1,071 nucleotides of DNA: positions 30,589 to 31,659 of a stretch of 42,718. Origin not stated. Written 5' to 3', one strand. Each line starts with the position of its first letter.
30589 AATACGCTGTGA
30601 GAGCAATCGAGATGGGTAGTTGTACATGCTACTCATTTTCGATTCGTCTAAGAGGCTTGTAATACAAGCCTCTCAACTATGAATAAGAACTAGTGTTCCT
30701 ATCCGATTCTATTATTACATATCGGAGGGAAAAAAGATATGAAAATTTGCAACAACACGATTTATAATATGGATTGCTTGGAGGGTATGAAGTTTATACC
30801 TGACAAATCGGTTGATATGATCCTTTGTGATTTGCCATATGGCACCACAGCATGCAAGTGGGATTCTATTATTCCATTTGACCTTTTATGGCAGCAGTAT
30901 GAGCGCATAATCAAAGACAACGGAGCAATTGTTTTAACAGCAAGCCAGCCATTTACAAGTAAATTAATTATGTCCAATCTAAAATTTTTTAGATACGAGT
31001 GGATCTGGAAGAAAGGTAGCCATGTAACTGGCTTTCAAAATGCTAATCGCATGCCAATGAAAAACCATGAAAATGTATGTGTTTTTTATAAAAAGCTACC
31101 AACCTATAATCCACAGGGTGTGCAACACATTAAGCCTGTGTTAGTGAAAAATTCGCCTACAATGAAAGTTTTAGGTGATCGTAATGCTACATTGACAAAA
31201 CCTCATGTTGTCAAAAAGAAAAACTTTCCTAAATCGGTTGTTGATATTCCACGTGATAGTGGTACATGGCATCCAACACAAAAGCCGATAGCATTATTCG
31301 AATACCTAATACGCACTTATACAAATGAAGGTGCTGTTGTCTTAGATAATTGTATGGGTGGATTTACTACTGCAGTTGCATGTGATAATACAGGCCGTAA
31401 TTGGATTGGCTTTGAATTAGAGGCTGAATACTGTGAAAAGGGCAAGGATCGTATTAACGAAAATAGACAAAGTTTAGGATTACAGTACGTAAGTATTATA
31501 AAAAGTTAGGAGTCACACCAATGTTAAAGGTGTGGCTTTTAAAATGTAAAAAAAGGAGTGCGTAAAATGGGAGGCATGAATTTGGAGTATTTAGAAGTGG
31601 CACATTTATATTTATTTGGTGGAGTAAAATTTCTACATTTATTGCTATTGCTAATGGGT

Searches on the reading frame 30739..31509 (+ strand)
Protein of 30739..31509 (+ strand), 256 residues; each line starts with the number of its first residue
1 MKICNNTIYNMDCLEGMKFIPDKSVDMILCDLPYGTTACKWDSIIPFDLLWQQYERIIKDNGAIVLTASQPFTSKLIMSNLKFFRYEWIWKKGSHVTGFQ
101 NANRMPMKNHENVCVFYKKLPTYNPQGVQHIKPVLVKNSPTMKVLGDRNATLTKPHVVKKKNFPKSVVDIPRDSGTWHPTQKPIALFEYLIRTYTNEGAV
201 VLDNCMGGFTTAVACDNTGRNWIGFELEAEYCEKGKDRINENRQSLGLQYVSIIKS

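Call 37: search_protein_families(library=phrogs, proteins=[window:30739-31509:+], max_evalue=0.001)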
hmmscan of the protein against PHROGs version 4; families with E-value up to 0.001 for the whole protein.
window:30739-31509:+ (256 aa): 12 families
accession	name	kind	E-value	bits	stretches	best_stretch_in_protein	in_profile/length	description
phrog_67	-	other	1.4e-82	280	1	2-248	120-352/743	DNA methyltransferase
phrog_12862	-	unknown function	1.2e-57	195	1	6-132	3-128/149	-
phrog_18293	-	other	6.5e-32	111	1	148-244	14-112/119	methyltransferase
phrog_3008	-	other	5.6e-21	75.9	1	178-241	150-213/244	DNA methyltransferase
phrog_498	-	other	5.8e-21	75.7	1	22-242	220-423/633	DNA methyltransferase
phrog_6025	-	other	4.4e-17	63.3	1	1-100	7-118/192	DNA methyltransferase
phrog_8769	-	other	1e-12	48.7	1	190-243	4-57/71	methyltransferase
phrog_23085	-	unknown function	1e-11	45.6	1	173-238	39-104/138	-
phrog_23148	-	unknown function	9.9e-11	42.9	1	176-240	83-147/165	-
phrog_6952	-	other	1.7e-08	35.5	1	177-240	113-176/181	DNA methyltransferase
phrog_12517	-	unknown function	7.6e-06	26.3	0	185-242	93-150/316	-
phrog_23224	-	other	8e-05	23.1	0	178-244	231-297/305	DNA methyltransferase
